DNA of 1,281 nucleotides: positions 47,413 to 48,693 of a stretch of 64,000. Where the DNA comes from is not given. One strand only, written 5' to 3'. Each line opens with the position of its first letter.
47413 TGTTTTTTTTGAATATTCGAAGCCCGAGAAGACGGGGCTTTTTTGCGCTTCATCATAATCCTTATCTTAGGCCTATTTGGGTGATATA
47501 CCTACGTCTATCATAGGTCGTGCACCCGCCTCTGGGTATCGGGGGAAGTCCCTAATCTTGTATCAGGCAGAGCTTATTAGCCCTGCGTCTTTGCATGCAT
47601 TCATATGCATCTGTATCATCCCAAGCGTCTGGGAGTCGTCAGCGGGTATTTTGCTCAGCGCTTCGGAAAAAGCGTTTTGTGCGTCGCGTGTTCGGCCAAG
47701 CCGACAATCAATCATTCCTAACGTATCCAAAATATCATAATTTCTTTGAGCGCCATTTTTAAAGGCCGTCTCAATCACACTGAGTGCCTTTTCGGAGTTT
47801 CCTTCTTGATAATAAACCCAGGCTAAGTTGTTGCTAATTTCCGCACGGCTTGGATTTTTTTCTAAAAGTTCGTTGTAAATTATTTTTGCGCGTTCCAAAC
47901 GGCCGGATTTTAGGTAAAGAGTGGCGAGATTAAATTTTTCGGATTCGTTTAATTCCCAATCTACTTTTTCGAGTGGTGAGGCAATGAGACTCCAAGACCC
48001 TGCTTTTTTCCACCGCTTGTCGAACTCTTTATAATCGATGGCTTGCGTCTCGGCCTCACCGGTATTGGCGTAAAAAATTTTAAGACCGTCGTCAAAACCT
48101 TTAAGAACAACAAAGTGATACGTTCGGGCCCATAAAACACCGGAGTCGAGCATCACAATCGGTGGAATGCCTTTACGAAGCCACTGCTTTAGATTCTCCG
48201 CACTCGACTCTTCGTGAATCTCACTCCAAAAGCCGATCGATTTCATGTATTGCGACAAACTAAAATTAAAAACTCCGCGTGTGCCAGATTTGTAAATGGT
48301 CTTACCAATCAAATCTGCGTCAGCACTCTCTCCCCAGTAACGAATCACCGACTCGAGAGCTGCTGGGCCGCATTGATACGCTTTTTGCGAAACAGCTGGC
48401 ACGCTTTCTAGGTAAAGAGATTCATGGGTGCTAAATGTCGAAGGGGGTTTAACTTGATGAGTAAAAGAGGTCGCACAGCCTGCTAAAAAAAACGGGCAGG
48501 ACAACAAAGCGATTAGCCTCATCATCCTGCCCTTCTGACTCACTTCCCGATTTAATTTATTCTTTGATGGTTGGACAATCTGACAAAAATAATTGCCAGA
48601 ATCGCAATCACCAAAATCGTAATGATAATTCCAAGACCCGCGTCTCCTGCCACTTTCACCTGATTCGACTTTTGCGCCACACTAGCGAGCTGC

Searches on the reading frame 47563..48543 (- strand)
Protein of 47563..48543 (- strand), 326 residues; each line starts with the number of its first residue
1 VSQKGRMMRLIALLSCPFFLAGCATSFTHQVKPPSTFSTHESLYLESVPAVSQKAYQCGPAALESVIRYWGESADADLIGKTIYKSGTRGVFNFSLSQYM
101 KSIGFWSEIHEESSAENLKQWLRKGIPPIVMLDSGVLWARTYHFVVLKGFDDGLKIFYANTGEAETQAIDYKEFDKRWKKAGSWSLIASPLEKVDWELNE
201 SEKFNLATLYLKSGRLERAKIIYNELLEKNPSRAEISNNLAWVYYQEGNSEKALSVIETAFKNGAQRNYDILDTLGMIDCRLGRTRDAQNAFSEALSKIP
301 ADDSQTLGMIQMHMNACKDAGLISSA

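Call 48: search_protein_families(library=pfam, proteins=[window:47563-48543:-], max_evalue=0.1)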
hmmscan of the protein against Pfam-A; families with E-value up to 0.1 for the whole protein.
window:47563-48543:- (326 aa): 29 families (the best 25 are shown)
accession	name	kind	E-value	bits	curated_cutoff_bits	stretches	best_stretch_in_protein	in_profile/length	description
PF07719.23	TPR_2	-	8.5e-14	50.9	27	3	204-232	5-33/34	Tetratricopeptide repeat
PF13529.12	Peptidase_C39_2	-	5.4e-13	50.2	24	1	47-160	2-140/143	Peptidase_C39 like family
PF13432.12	TPR_16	-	4.2e-10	40.3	32.7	1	205-260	2-57/65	Tetratricopeptide repeat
PF14559.12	TPR_19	-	1e-09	39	25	2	211-266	2-57/68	Tetratricopeptide repeat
PF13424.12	TPR_12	-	2.9e-09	37.4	30.1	1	205-260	8-71/77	Tetratricopeptide repeat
PF13428.12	TPR_14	-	3.8e-09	36.8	23.5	1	205-241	6-42/44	Tetratricopeptide repeat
PF13181.12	TPR_8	-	2e-08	34.2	25.7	1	204-231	5-32/34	Tetratricopeptide repeat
PF13431.12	TPR_17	-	9e-08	32.3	24.4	1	223-254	2-33/34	Tetratricopeptide repeat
PF00515.34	TPR_1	-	2.4e-07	30.7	27.8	0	235-255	2-22/34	Tetratricopeptide repeat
PF13174.12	TPR_6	-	4.7e-06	27.3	26.3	1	204-231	4-31/33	Tetratricopeptide repeat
PF03412.21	Peptidase_C39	-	6.6e-06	26.4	22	1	53-180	8-123/133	Peptidase C39 family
PF09976.15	TPR_21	-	2e-05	24.9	25.5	1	204-316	80-190/193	Tetratricopeptide repeat-like domain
PF13176.12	TPR_7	-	3.9e-05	23.8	27.9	0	239-259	4-24/36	Tetratricopeptide repeat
PF23914.1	TPR_CcmH_CycH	-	0.00025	21.3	42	0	266-305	118-157/158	Cytochrome c-type biogenesis protein H TPR domain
PF25064.1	ARM_TT21_5th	-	0.00059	20.6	27.8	1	203-312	4-115/117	TT21 fifth ARM repeats domain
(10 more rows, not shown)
